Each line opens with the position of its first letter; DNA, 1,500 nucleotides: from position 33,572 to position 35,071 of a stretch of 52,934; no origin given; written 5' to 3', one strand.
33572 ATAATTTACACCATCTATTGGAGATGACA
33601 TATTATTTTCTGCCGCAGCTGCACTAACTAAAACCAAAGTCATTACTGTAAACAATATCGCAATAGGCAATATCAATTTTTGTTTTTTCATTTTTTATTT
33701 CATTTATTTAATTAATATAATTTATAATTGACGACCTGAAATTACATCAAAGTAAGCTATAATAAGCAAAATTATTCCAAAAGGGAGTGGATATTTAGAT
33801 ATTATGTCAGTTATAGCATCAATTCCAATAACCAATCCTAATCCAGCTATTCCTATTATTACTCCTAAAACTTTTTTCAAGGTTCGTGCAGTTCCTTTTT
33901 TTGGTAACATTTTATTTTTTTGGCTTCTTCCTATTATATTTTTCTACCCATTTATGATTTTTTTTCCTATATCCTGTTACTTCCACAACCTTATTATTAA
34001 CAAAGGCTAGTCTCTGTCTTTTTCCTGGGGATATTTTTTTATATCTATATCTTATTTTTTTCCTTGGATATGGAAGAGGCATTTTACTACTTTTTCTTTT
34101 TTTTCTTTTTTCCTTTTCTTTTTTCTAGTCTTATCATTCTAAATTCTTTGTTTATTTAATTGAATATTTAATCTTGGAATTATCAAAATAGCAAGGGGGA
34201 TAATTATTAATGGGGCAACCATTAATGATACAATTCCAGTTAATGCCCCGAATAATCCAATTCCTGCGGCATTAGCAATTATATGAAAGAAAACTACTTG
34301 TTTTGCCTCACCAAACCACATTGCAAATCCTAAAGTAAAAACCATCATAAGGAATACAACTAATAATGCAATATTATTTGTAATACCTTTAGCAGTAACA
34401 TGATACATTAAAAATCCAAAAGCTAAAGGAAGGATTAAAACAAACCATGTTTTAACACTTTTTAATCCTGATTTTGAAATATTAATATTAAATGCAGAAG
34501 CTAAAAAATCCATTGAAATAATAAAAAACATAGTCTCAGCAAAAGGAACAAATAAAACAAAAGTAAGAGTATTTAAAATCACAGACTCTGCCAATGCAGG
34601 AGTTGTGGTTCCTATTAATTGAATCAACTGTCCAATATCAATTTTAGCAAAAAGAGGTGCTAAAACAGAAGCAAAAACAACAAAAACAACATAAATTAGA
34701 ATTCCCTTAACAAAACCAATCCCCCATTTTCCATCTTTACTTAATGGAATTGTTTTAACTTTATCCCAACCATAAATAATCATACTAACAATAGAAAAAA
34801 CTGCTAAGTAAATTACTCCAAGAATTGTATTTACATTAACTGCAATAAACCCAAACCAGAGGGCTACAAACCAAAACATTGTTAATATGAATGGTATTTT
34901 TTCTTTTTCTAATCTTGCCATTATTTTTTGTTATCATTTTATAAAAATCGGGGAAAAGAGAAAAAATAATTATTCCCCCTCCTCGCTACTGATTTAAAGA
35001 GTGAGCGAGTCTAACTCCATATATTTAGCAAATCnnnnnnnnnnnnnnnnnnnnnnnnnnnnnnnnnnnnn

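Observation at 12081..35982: Candidate undescribed system: 24-kb co-directional surface/envelope module with built-in processing enzymes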

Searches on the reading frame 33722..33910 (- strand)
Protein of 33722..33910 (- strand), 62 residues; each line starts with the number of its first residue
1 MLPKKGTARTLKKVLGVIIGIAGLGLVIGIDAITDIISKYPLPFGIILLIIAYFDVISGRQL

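Call 99: search_protein_families(library=pfam, max_evalue=0.1, proteins=[window:33722-33910:-])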
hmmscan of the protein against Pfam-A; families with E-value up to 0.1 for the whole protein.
window:33722-33910:- (62 aa): 0 families

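Call 106: search_protein_families(library=phrogs, max_evalue=0.05, proteins=[window:33722-33910:-])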
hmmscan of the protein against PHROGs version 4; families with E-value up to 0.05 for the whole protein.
window:33722-33910:- (62 aa): 1 family
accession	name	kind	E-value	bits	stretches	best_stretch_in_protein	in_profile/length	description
phrog_35889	-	unknown function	0.0088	17.1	1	30-54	2-26/34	-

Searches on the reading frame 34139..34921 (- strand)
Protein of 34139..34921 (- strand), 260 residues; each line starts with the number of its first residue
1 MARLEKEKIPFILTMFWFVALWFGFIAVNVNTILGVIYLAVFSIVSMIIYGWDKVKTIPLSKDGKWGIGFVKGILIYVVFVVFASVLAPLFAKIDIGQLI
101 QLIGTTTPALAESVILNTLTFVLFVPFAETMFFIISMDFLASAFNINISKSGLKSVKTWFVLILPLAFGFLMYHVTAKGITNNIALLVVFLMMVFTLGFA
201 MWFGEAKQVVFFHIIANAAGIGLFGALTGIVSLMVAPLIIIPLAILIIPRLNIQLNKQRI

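Call 5: search_protein_families(library=pfam, max_evalue=0.01, proteins=[window:34139-34921:-])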
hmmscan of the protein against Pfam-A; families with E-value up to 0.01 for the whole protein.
window:34139-34921:- (260 aa): 0 families

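Call 7: search_protein_families(library=phrogs, max_evalue=0.01, proteins=[window:34139-34921:-])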
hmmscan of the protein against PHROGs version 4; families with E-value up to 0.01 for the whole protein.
window:34139-34921:- (260 aa): 0 families

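Call 60: search_solved_structures(query=A4, max_evalue=10, show_alignments=2)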
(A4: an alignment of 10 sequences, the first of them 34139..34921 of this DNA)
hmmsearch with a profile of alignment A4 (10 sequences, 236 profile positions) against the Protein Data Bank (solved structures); distinct sequences matched with E-value up to 10: 0.
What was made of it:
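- On CPBP / Rce1-like intramembrane glutamic proteases (PF02517): Caveats: the window copy itself gave no hit (call 5), and there was no PDB sequence hit (call 60).
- Tried and rejected: PDB sequence search with the CPBP profile (call 60).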

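Call 61: search_protein_families(library=pfam, max_evalue=5, alignment_id=A4)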
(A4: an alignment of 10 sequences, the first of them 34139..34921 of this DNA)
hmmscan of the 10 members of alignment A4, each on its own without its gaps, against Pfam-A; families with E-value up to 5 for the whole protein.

A. member 1, window:34139-34921:- (260 aa): 0 families

B. families by the number of members that match (of 10 scanned): 1 family
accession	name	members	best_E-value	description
PF02517.21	Rce1-like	3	7.7e-05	Type II CAAX prenyl endopeptidase Rce1-like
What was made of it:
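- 34139..34921 (-): CPBP/Rce1-like polytopic intramembrane glutamic protease (260 aa, about 8 TM). It lies immediately downstream of the major gene in every related locus. Inferred to mature the major protein. Call 61 (PF02517 in 3 of 10 members, best 7.7e-5).
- On CPBP / Rce1-like intramembrane glutamic proteases (PF02517): PF02517 hits in 3 of 10 family members, best 7.7e-5 (call 61).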

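Call 76: search_protein_families(library=ncbifam, max_evalue=0.01, proteins=[window:34139-34921:-])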
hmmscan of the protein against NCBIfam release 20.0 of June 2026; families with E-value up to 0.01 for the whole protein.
window:34139-34921:- (260 aa): 0 families
